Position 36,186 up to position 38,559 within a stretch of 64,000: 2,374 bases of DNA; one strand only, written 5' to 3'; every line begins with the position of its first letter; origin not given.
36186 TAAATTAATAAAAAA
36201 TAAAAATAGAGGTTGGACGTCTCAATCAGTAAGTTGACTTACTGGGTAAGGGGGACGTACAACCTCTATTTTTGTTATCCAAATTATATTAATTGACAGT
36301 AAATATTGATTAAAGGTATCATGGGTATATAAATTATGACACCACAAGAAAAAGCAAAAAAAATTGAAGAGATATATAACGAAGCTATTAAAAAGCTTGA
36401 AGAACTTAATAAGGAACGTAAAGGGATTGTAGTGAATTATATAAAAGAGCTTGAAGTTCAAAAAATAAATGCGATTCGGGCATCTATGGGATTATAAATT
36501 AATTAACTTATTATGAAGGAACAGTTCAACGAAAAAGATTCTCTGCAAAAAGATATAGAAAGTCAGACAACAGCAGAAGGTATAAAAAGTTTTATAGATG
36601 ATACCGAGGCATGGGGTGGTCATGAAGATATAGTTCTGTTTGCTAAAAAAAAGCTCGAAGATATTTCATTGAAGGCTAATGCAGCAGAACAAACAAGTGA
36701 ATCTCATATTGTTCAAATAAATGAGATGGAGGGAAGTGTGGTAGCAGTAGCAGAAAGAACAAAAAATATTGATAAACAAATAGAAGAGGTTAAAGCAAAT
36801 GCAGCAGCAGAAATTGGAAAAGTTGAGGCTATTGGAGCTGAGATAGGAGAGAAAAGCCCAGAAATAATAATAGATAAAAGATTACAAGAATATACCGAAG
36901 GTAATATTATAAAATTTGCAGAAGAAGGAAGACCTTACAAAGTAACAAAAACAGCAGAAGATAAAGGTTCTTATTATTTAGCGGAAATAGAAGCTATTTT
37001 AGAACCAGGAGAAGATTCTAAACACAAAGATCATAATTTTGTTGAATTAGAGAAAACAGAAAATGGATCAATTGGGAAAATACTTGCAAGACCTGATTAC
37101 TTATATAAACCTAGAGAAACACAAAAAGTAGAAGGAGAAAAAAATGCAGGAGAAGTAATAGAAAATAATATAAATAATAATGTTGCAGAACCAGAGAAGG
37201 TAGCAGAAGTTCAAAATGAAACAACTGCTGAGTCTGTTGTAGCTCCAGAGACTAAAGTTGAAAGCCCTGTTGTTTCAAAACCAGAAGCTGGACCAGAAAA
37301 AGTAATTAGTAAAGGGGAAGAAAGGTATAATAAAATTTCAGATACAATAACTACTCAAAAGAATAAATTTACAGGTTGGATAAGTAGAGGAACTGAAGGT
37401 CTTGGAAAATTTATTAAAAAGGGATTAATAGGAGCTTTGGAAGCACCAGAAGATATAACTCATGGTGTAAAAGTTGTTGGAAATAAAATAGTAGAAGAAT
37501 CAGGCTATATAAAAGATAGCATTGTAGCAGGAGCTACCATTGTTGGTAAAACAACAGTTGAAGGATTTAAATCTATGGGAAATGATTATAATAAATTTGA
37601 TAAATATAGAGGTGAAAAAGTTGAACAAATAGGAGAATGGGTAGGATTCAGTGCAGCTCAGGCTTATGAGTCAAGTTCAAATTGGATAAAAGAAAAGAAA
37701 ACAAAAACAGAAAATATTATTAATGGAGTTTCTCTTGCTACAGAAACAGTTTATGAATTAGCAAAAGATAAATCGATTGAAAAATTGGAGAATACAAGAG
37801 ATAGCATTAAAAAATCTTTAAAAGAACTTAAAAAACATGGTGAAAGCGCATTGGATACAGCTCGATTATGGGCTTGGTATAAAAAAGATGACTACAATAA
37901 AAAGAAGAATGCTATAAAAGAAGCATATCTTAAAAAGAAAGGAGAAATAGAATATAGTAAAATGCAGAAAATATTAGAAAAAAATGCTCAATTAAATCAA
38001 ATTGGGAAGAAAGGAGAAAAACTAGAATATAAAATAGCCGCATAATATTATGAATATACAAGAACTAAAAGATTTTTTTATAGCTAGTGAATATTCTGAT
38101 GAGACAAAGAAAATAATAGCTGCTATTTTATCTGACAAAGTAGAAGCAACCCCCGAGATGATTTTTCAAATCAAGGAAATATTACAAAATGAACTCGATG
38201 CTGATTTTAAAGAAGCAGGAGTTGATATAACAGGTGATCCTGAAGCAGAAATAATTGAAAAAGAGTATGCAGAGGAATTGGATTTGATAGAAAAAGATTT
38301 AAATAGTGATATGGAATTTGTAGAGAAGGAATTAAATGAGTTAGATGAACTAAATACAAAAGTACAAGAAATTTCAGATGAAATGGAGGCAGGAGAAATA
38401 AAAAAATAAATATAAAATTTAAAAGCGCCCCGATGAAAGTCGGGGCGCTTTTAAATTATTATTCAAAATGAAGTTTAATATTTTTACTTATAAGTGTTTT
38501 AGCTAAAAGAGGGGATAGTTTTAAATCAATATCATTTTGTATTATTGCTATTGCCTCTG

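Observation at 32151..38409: Locus after tRNA-Ile encoding a 1226-aa membrane-anchored repeat protein flanked by small acidic proteins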

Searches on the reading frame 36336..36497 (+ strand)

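Call 4: search_protein_families(library=pfam, proteins=[window:36336-36497:+], max_evalue=1)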
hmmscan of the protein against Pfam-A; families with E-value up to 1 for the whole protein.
window:36336-36497:+ (53 aa): 6 families
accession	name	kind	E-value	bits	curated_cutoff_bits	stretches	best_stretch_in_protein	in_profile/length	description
PF17024.10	DMAP1_like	-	0.0078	16.8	30.8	1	14-47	3-36/113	Putative DMAP1-like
PF07564.17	DUF1542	-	0.039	14.4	24.3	1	2-49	27-74/77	Domain of Unknown Function (DUF1542)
PF00466.25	Ribosomal_L10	-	0.05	14.1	22.8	1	15-51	7-43/100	Ribosomal protein L10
PF01231.23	IDO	-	0.062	12.5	26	1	5-36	326-357/412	Indoleamine 2,3-dioxygenase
PF13108.11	DUF3969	-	0.067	13.7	25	1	2-31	70-99/106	Protein of unknown function (DUF3969)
PF09755.14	DUF2046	-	0.074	12.6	24.7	1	4-41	69-107/305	Uncharacterized conserved protein H4 (DUF2046)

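Call 5: search_protein_families(library=ncbifam, proteins=[window:36336-36497:+], max_evalue=1)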
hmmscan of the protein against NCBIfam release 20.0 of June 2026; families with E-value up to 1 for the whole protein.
window:36336-36497:+ (53 aa): 2 families
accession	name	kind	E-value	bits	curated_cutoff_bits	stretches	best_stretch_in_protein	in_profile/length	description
NF003099.0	PRK04019.2-2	equivalog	0.014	14.5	341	1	5-50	6-51/293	50S ribosomal protein L10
NF006611.0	PRK09173.1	equivalog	0.042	13.9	195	1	8-50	79-121/159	F0F1 ATP synthase subunit B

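Call 6: search_protein_families(library=phrogs, proteins=[window:36336-36497:+], max_evalue=1)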
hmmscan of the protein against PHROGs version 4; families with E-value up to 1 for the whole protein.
window:36336-36497:+ (53 aa): 6 families
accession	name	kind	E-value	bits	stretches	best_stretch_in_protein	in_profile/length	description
phrog_1293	-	tail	0.034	12.9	1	4-50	737-783/1424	tail length tape measure protein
phrog_31865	-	unknown function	0.097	13.9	1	3-39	23-59/153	-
phrog_3879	-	unknown function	0.11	13.4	1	7-26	34-53/54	-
phrog_29502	-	unknown function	0.13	13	1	4-38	109-142/146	-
phrog_32564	-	unknown function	0.14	13.3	1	9-43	6-40/76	-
phrog_35257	-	unknown function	0.23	12.7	1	6-43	22-58/70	-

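Call 113: search_protein_families(library=padloc, proteins=[window:36336-36497:+], max_evalue=0.1)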
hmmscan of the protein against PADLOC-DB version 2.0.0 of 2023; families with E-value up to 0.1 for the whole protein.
window:36336-36497:+ (53 aa): 0 families

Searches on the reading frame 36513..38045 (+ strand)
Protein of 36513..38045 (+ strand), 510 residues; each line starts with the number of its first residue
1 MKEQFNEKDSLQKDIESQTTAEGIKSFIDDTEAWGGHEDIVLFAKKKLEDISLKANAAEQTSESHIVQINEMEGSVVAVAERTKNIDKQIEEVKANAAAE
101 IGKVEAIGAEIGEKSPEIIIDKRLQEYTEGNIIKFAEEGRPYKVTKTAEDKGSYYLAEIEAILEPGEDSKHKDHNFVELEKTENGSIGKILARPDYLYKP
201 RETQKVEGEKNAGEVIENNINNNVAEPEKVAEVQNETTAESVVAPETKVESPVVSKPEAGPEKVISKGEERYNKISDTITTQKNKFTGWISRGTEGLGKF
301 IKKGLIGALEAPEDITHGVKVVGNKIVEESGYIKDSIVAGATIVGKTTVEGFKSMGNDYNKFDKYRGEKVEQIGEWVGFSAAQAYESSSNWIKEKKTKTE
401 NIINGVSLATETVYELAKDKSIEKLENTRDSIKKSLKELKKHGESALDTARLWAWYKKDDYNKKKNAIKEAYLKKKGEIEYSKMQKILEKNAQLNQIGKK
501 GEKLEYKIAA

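Call 4: search_protein_families(library=pfam, proteins=[window:36513-38045:+], max_evalue=1)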
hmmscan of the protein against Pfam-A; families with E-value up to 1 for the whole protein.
window:36513-38045:+ (510 aa): 1 family
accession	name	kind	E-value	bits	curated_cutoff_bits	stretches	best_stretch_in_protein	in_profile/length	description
PF16999.10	V-ATPase_G_2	-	0.1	13.6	28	1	76-113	7-44/104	Vacuolar (H+)-ATPase G subunit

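Call 5: search_protein_families(library=ncbifam, proteins=[window:36513-38045:+], max_evalue=1)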
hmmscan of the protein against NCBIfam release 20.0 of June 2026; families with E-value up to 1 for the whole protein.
window:36513-38045:+ (510 aa): 0 families

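Call 6: search_protein_families(library=phrogs, proteins=[window:36513-38045:+], max_evalue=1)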
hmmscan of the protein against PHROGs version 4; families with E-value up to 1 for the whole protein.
window:36513-38045:+ (510 aa): 2 families
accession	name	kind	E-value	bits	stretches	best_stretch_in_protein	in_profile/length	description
phrog_26941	-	tail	0.03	14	1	369-432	218-283/603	tail protein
phrog_5225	-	unknown function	0.35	12.3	0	58-95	12-49/92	-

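Call 21: find_homologous_proteins(query=window:36513-38042:+)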
Query window:36513-38042:+ (510 aa): 2 proteins with E <= 0.001 among 8000 candidates.
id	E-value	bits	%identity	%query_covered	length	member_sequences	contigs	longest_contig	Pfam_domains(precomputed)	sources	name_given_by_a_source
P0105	0.0e+0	1081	100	100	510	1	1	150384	-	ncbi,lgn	-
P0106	6.2e-189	647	63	100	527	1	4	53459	-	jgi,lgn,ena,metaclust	metaclust:\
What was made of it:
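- Checked: Only p53, p510 and p119 are near-orphans. p510 has two hits among 5.8 billion proteins (call 21).
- p510 has only one non-self homologue among 5.8 billion proteins (call 21).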

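Call 22: find_encoding_contigs(protein=P0106, flank=8000, max_places=2)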
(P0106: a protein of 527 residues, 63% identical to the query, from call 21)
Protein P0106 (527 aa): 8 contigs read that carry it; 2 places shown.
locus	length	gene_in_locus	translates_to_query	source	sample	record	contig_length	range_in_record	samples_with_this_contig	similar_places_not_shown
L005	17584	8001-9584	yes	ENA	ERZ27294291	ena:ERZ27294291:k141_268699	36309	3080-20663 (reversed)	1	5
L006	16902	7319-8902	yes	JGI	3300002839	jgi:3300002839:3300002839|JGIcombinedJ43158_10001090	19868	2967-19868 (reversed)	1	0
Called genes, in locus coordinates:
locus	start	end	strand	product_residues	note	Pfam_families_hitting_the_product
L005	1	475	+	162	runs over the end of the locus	-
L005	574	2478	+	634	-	PF00004:AAA, PF17862:AAA_lid_3, PF01434:Peptidase_M41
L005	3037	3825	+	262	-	-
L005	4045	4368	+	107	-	PF18908:DUF5663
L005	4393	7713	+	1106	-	-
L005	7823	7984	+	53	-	-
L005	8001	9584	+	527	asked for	-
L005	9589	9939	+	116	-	-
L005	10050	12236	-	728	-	PF17191:RecG_wedge, PF01336:tRNA_anti-codon, PF04851:ResIII, PF00270:DEAD, PF00271:Helicase_C, PF19833:RecG_dom3_C (faint)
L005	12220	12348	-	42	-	-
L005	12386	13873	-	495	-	PF00083:Sugar_tr (weak), PF07690:MFS_1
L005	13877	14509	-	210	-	PF25984:BSH_YknX (weak), PF25990:Beta-barrel_YknX (weak)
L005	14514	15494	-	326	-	PF25973:BSH_CzcB, PF25984:BSH_YknX (weak)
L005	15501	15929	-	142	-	PF22381:Staph_reg_Sar_Rot (weak), PF01047:MarR, PF12802:MarR_2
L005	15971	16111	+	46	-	-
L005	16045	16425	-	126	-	PF01741:MscL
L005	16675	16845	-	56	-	-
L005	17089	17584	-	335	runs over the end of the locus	PF08950:DUF1861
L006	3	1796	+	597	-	?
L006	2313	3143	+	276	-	-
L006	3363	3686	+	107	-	PF18908:DUF5663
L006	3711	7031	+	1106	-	-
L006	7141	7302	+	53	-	-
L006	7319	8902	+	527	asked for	-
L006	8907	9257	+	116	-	-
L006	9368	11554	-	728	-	PF17191:RecG_wedge, PF01336:tRNA_anti-codon, PF04851:ResIII, PF00270:DEAD, PF00271:Helicase_C, PF19833:RecG_dom3_C (faint)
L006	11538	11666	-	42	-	-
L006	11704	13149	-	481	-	PF00083:Sugar_tr (weak), PF07690:MFS_1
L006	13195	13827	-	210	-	PF25984:BSH_YknX (weak), PF25990:Beta-barrel_YknX (weak)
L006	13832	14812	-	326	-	PF25973:BSH_CzcB, PF25984:BSH_YknX (weak)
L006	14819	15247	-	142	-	PF22381:Staph_reg_Sar_Rot (weak), PF01047:MarR, PF12802:MarR_2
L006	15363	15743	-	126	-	PF01741:MscL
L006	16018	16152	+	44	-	-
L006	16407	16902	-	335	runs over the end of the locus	PF08950:DUF1861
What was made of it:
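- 36336..38409 (+): Separate, lineage-restricted operon: p53 (36336-36497), p510 (36513-38045) and p119 (38050-38409). It is not part of the conserved module. The trio is present only in the window and in L005/L006 (call 22).
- The same five-gene order occurs in one sister genome, L005/L006 (call 22).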

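Call 23: find_encoding_contigs(protein=P0105, flank=3000, max_places=2)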
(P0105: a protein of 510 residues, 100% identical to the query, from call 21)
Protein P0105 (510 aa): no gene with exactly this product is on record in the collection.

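Call 113: search_protein_families(library=padloc, proteins=[window:36513-38045:+], max_evalue=0.1)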
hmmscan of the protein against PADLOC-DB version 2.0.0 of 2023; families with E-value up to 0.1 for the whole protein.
window:36513-38045:+ (510 aa): 0 families
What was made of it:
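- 36336..38409 (+): No family-library hits (calls 4-6, 113).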

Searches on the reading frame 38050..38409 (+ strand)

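Call 4: search_protein_families(library=pfam, proteins=[window:38050-38409:+], max_evalue=1)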
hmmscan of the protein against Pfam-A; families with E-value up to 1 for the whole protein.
window:38050-38409:+ (119 aa): 0 families

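Call 5: search_protein_families(library=ncbifam, proteins=[window:38050-38409:+], max_evalue=1)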
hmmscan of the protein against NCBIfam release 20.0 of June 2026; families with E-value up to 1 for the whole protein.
window:38050-38409:+ (119 aa): 2 families
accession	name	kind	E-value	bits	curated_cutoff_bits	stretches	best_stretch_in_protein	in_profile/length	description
NF006361.0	PRK08581.1-3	equivalog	0.016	13.6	839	1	15-77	271-332/652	amidase domain-containing protein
NF047958.1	broad_LIC11966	domain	0.43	10.9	40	1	3-113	20-124/134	LIC11966 family surface protein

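Call 6: search_protein_families(library=phrogs, proteins=[window:38050-38409:+], max_evalue=1)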
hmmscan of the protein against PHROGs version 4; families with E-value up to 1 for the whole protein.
window:38050-38409:+ (119 aa): 3 families
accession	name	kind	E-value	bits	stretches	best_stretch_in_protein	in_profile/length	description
phrog_11900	-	unknown function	0.011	16.3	1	5-99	48-144/230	-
phrog_20676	-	unknown function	0.19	12.6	0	4-24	3-23/46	-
phrog_4077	-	unknown function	0.55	11.5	1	19-103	4-86/142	-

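Call 113: search_protein_families(library=padloc, proteins=[window:38050-38409:+], max_evalue=0.1)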
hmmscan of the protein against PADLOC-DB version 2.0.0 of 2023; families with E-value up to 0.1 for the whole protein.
window:38050-38409:+ (119 aa): 2 families
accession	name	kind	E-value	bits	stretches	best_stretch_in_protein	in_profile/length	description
PDLC02822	DpdC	-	0.015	13.8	1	89-119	15-45/58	DpdC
PDLC02819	DpdC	-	0.078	11.4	1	89-119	15-45/101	DpdC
